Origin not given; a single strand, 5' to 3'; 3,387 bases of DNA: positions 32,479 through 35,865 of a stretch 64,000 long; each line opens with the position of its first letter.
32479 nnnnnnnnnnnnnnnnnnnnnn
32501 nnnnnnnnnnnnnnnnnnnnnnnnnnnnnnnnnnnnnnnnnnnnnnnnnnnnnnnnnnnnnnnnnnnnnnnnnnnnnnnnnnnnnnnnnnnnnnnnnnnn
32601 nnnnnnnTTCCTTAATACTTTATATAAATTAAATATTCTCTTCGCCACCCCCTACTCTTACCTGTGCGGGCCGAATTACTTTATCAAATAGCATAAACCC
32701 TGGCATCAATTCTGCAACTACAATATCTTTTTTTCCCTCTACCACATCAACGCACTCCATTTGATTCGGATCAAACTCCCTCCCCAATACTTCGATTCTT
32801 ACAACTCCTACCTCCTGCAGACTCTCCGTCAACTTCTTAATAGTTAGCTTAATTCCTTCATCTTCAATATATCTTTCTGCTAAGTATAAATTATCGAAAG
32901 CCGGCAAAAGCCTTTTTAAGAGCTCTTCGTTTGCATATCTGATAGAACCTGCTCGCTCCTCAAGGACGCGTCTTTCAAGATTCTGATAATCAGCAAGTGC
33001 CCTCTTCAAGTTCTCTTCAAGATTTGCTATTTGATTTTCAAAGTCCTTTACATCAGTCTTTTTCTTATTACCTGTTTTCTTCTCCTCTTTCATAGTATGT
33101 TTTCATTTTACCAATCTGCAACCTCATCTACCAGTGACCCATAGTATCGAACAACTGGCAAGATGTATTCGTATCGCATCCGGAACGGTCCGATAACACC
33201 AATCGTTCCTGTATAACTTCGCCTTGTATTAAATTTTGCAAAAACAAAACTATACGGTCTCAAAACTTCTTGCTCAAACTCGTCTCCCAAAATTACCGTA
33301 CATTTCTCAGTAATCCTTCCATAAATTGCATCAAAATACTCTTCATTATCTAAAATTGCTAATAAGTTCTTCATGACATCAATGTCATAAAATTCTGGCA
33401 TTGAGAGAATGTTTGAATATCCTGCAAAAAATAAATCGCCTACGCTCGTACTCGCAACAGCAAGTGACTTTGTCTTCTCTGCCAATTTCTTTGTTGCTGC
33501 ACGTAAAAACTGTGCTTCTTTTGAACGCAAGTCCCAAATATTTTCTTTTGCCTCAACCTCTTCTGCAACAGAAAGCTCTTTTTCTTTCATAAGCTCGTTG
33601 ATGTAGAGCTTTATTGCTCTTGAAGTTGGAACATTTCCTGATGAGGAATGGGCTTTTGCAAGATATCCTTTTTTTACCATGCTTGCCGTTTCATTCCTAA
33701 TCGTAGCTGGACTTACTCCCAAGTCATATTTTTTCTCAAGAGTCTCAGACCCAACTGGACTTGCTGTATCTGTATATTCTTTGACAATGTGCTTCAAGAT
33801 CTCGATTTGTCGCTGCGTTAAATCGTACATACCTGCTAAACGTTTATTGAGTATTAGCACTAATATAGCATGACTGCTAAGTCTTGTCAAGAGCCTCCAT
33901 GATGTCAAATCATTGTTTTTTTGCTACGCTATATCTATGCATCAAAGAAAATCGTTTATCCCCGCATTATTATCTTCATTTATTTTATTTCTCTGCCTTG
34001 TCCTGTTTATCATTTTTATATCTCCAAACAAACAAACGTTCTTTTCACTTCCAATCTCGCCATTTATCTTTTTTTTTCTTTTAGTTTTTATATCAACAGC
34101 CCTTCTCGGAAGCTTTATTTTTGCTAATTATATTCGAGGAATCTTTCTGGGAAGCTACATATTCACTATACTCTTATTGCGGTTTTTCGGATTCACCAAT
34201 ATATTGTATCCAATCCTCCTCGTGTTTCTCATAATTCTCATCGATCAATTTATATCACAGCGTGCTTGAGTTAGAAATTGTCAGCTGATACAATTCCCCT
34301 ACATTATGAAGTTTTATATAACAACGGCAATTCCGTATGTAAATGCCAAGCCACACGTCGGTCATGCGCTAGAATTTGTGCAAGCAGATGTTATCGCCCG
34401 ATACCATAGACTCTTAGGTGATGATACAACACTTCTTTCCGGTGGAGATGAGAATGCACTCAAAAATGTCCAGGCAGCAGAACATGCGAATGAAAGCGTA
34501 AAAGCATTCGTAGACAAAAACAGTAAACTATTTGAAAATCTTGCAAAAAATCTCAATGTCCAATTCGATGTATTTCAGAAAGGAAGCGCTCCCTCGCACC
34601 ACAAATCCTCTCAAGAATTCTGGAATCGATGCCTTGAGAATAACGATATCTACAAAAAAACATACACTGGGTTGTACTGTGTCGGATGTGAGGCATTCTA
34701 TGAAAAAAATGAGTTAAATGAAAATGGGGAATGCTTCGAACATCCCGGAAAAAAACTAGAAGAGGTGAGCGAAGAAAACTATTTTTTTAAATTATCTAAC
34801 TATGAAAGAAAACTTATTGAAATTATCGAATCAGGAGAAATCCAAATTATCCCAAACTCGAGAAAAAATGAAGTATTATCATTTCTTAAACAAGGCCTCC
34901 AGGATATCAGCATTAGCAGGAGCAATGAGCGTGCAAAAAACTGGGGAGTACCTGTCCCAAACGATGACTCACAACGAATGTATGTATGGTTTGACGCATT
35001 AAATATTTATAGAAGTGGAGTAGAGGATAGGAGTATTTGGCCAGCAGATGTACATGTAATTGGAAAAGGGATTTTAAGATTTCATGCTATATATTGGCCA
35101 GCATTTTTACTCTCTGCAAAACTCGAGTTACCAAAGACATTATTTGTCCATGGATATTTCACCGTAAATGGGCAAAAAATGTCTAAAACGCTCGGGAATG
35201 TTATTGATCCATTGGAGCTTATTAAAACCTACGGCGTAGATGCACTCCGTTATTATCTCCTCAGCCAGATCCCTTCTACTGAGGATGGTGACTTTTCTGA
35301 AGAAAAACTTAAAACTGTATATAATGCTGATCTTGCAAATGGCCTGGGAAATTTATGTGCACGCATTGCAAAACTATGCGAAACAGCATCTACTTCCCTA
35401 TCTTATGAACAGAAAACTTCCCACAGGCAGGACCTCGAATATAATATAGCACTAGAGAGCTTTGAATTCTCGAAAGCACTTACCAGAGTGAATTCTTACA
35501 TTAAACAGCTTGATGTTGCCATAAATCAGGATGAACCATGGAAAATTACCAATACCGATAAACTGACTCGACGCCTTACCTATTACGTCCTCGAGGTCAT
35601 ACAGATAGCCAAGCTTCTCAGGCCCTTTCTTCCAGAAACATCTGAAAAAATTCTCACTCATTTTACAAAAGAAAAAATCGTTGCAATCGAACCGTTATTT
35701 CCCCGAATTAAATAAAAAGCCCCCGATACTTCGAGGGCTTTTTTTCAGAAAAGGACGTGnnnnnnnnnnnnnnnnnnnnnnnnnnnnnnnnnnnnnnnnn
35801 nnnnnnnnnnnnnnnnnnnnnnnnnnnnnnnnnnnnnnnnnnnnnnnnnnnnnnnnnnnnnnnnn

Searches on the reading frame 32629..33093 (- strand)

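Call 62: search_protein_families(library=pfam, proteins=[window:32629-33093:-], max_evalue=0.001)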
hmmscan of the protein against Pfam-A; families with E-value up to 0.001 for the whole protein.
window:32629-33093:- (154 aa): 1 family
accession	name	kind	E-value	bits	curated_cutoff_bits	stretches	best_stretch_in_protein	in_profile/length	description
PF01025.24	GrpE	-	3e-29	102.2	25.8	1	3-147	8-163/165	GrpE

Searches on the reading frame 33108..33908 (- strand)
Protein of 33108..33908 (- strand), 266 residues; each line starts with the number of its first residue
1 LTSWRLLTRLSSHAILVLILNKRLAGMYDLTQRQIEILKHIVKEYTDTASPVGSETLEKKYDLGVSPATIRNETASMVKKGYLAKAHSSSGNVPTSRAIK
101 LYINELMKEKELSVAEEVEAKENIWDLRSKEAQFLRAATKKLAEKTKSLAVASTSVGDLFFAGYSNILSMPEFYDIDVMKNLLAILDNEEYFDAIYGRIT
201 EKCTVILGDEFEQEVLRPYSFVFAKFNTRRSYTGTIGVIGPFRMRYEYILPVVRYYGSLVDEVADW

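Call 62: search_protein_families(library=pfam, proteins=[window:33108-33908:-], max_evalue=0.001)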
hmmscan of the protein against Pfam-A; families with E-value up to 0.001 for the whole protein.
window:33108-33908:- (266 aa): 1 family
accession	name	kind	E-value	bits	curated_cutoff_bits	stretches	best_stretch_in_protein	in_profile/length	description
PF01628.27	HrcA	-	6.2e-21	75.8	22.2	1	98-248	73-213/215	HrcA protein C terminal domain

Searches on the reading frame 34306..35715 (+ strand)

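Call 62: search_protein_families(library=pfam, proteins=[window:34306-35715:+], max_evalue=0.001)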
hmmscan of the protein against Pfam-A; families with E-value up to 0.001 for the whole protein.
window:34306-35715:+ (469 aa): 4 families
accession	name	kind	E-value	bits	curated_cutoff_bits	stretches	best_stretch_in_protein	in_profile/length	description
PF09334.17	tRNA-synt_1g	-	1.1e-93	314.6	20.1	1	4-354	2-390/391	tRNA synthetases class I (M)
PF00133.28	tRNA-synt_1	-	2.7e-27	96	22.7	2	236-326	310-409/414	tRNA synthetases class I (I, L, M and V)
PF01406.26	tRNA-synt_1e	-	1e-14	55.1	27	2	279-338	241-299/301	tRNA synthetases class I (C) catalytic domain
PF08264.19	Anticodon_1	-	7.2e-06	26.4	25.1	1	379-466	15-105/148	Anticodon-binding domain of tRNA ligase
